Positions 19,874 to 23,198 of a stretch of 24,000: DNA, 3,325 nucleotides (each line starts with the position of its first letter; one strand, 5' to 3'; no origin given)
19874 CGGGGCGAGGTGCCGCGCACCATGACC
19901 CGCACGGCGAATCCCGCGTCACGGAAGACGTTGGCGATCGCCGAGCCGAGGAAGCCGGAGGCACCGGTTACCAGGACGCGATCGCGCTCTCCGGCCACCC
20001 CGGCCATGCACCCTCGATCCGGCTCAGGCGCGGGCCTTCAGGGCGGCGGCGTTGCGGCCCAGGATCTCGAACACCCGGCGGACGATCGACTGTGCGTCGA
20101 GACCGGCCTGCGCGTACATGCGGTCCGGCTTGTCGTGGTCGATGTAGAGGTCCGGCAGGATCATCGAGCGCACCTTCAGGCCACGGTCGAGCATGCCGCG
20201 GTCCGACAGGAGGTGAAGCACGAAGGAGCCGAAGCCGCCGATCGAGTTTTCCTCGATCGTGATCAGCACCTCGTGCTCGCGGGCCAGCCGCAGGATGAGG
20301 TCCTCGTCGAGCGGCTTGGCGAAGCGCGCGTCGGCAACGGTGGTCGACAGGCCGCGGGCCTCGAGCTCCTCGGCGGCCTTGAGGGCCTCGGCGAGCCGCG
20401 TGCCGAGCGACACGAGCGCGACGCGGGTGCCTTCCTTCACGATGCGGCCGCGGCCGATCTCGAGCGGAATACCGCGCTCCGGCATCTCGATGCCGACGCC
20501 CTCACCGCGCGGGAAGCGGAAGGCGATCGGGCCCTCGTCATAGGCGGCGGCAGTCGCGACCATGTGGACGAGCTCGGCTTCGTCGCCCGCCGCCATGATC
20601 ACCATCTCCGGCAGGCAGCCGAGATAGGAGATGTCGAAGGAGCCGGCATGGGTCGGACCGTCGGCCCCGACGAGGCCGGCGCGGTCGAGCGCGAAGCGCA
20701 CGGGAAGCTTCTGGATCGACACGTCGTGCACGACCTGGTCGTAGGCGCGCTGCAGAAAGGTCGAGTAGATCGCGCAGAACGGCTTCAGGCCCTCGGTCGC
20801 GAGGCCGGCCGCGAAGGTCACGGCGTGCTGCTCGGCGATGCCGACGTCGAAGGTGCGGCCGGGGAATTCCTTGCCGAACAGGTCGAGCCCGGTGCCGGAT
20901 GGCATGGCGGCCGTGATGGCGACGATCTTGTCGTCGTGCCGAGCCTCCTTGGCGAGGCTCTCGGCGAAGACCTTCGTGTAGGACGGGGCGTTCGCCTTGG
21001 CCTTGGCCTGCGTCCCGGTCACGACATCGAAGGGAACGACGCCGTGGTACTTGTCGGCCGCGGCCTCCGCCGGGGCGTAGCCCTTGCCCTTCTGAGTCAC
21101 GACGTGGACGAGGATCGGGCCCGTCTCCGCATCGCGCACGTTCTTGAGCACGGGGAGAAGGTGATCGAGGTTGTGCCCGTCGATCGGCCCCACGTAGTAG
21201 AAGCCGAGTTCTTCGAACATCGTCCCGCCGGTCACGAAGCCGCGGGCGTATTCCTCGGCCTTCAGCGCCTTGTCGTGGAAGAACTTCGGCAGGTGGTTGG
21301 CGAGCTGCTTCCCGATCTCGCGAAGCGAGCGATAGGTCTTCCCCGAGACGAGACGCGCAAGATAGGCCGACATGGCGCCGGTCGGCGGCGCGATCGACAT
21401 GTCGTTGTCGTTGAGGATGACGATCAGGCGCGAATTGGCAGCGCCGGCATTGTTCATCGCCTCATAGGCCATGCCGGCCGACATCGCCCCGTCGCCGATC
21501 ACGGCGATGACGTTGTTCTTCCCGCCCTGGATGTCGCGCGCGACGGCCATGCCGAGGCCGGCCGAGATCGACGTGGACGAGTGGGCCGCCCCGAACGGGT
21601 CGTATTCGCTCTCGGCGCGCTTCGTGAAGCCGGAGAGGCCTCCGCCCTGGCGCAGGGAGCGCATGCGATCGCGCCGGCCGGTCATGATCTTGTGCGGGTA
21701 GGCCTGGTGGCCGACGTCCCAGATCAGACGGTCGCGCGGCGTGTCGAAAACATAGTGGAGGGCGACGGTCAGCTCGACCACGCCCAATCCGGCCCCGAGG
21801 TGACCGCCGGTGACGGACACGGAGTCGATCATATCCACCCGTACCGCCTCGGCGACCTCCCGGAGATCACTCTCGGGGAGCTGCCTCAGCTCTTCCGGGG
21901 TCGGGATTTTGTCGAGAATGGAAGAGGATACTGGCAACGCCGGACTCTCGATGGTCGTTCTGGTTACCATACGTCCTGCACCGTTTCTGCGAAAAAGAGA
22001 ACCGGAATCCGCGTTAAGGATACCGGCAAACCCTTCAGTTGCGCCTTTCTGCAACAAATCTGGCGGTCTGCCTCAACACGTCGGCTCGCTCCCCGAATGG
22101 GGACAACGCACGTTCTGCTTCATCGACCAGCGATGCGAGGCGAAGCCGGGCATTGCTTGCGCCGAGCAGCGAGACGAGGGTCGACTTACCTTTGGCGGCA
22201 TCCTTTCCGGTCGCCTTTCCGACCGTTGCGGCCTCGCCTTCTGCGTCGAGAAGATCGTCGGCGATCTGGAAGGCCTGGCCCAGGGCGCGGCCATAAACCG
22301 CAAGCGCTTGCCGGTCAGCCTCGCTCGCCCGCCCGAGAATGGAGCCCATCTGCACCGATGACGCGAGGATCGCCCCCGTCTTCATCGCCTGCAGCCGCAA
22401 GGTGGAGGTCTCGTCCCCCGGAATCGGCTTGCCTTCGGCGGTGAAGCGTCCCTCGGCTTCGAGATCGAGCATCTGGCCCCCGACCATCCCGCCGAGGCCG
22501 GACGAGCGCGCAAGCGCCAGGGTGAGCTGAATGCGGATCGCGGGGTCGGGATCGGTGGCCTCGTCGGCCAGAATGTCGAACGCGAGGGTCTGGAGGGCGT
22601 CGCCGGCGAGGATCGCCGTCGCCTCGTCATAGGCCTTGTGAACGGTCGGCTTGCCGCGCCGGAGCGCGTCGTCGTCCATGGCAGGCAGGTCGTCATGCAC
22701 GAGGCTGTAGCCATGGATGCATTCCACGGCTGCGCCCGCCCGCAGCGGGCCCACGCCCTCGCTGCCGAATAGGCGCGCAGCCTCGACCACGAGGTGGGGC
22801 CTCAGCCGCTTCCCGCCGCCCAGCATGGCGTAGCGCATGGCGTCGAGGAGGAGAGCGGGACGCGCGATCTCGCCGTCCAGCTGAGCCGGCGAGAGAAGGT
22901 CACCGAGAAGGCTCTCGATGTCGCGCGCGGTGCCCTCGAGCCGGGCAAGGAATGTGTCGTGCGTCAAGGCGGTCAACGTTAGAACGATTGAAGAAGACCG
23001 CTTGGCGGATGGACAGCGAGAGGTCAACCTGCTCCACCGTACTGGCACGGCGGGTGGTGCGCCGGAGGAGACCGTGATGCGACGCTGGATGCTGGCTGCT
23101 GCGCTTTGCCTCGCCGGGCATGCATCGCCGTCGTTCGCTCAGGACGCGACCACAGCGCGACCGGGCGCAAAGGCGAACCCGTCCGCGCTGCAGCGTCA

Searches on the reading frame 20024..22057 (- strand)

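Call 17: search_protein_families(library=ncbifam, proteins=[window:20024-22057:-], max_evalue=1e-10)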
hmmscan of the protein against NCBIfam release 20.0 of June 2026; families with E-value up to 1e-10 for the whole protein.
window:20024-22057:- (677 aa): 10 families
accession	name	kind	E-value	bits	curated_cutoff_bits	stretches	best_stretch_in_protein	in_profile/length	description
TIGR00204.1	dxs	equivalog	1.6e-247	823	465.95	1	51-666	4-615/616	1-deoxy-D-xylulose-5-phosphate synthase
NF003933.0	PRK05444.2-2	equivalog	1.1e-172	575.8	395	1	44-664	4-603/606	1-deoxy-D-xylulose-5-phosphate synthase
NF008968.0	PRK12315.1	subfamily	2.2e-149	498.4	510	2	279-665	202-580/582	1-deoxy-D-xylulose-5-phosphate synthase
NF004559.0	PRK05899.2-5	equivalog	2.8e-56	191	488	1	360-666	320-624/627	transketolase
NF004556.0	PRK05899.2-2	equivalog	1.2e-30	106.4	575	1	356-666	324-638/639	transketolase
NF006667.0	PRK09212.1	subfamily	1.8e-17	63.3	321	1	392-621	46-280/327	pyruvate dehydrogenase complex E1 component subunit beta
NF008854.0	PRK11892.1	equivalog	3.4e-13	49.1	454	1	398-604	186-401/464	pyruvate dehydrogenase complex E1 component subunit beta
TIGR00232.1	tktlase_bact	equivalog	3.6e-12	45.4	682.25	0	400-575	396-572/654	transketolase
NF004558.0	PRK05899.2-4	equivalog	5.6e-12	44.8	788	0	391-605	382-600/651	transketolase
TIGR03181.1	PDH_E1_alph_x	equivalog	9.3e-11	41.2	411.35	0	162-230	126-194/341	pyruvate dehydrogenase (acetyl-transferring) E1 component subunit alpha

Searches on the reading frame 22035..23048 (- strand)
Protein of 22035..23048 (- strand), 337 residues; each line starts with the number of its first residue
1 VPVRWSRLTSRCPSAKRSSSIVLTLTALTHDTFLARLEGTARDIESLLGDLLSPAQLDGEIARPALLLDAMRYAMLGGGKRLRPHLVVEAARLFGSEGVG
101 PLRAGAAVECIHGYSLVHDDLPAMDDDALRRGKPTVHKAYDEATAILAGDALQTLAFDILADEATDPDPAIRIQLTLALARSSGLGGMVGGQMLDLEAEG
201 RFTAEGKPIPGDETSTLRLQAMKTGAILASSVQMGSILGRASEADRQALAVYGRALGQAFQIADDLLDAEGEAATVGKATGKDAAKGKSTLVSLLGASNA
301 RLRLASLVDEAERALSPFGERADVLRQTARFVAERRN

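Call 17: search_protein_families(library=ncbifam, proteins=[window:22035-23048:-], max_evalue=1e-10)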
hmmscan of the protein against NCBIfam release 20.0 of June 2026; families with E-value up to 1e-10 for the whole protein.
window:22035-23048:- (337 aa): 15 families
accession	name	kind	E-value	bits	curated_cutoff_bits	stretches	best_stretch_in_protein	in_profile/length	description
NF045485.1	FPPsyn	subfamily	1.5e-86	290.1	275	1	61-336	19-287/288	farnesyl diphosphate synthase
NF045685.1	GGPPSynCrtE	equivalog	6.6e-70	235.4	460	1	61-336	24-292/293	geranylgeranyl diphosphate synthase CrtE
NF007877.0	PRK10581.1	equivalog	4.6e-68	229.6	321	1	37-335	7-297/299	(2E,6E)-farnesyl diphosphate synthase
NF041169.1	f2_encap_cargo4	exception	8.7e-51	173.1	450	1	77-308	48-267/334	family 2 encapsulin nanocompartment cargo protein polyprenyl transferase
NF040698.1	IdsA_Meth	equivalog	9.1e-51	173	468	1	63-300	26-253/328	short chain isoprenyl diphosphate synthase IdsA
NF041003.1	GGPP_syn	equivalog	6.2e-44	150.4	500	1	66-295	27-245/326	geranylgeranyl diphosphate synthase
NF040789.2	gerfarn_diphsyn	equivalog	5e-38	131.2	560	1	60-312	27-281/345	geranylfarnesyl diphosphate synthase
NF045549.1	GGPPsyn_IdsB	equivalog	2.5e-34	118.8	475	1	78-311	64-286/346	geranylgeranyl diphosphate synthase IdsB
NF008140.0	PRK10888.1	equivalog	1.4e-30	106.8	412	1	70-299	35-246/323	octaprenyl diphosphate synthase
TIGR02748.1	GerC3_HepT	equivalog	3.8e-28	98.5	456.55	2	66-160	30-122/319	heptaprenyl diphosphate synthase component II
TIGR02749.1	prenyl_cyano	equivalog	7.9e-27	94.1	383.2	2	65-160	30-126/322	solanesyl diphosphate synthase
NF042417.1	NPPPS_Mycobact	equivalog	2.4e-25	89.3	600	1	65-295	42-254/335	nonaprenyl/(2E,6E)-farnesyl/geranylgeranyl diphosphat synthase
NF045628.1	HxpDPsynlarge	equivalog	2.7e-24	85.7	500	1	69-162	25-116/311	hexaprenyl-diphosphate synthase large subunit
NF042416.1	GFPPS_Mycobact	equivalog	3.7e-20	72.2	600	0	143-292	123-262/350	bifunctional (2E,6E)-farnesyl/geranyl diphosphate synthase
NF040627.1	GFPS_Meth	equivalog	4.6e-16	59.1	600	1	76-268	37-209/285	geranylfarnesyl diphosphate synthase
